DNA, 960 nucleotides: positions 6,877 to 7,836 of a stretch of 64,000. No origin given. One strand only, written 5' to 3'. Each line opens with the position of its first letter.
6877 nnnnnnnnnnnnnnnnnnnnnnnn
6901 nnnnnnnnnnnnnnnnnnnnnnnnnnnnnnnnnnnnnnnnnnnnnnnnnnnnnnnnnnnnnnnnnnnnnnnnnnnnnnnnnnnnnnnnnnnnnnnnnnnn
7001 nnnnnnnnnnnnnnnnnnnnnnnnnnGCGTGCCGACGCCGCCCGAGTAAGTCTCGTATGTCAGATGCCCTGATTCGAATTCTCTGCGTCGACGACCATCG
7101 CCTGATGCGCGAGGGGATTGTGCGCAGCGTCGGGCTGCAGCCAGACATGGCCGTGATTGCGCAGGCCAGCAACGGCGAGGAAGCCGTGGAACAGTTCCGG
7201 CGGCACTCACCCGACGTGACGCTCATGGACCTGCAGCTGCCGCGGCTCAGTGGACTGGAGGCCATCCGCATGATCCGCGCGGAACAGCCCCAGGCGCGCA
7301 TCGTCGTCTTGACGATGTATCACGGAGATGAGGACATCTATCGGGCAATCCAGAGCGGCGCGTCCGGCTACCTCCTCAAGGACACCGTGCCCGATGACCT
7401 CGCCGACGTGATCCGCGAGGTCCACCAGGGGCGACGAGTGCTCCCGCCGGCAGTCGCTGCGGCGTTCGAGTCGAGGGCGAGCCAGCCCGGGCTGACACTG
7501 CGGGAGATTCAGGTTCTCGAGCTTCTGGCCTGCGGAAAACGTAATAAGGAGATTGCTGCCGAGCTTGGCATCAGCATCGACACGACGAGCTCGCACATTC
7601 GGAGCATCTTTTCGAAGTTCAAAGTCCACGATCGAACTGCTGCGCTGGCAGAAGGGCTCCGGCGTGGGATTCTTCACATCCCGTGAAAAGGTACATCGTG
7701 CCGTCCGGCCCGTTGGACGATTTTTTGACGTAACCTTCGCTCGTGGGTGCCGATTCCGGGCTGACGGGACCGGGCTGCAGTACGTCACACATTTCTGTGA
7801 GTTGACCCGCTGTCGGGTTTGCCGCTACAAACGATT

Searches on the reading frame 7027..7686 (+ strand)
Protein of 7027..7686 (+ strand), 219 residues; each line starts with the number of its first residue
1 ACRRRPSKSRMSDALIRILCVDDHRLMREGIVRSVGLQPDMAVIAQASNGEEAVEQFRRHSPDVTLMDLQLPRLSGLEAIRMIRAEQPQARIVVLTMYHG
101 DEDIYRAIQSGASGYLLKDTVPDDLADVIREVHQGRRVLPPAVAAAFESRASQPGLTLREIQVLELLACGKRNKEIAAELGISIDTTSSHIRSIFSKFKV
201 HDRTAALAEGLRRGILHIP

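Call 81: search_protein_families(library=pfam, proteins=[window:7027-7686:+], max_evalue=0.00001)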
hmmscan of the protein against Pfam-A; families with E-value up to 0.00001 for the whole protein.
window:7027-7686:+ (219 aa): 2 families
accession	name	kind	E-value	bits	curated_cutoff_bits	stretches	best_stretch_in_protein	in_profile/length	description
PF00072.30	Response_reg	-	3.5e-28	98.4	30.2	1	18-129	1-110/111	Response regulator receiver domain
PF00196.25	GerE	-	1e-16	60.7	23.5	1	156-206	3-53/57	Bacterial regulatory proteins, luxR family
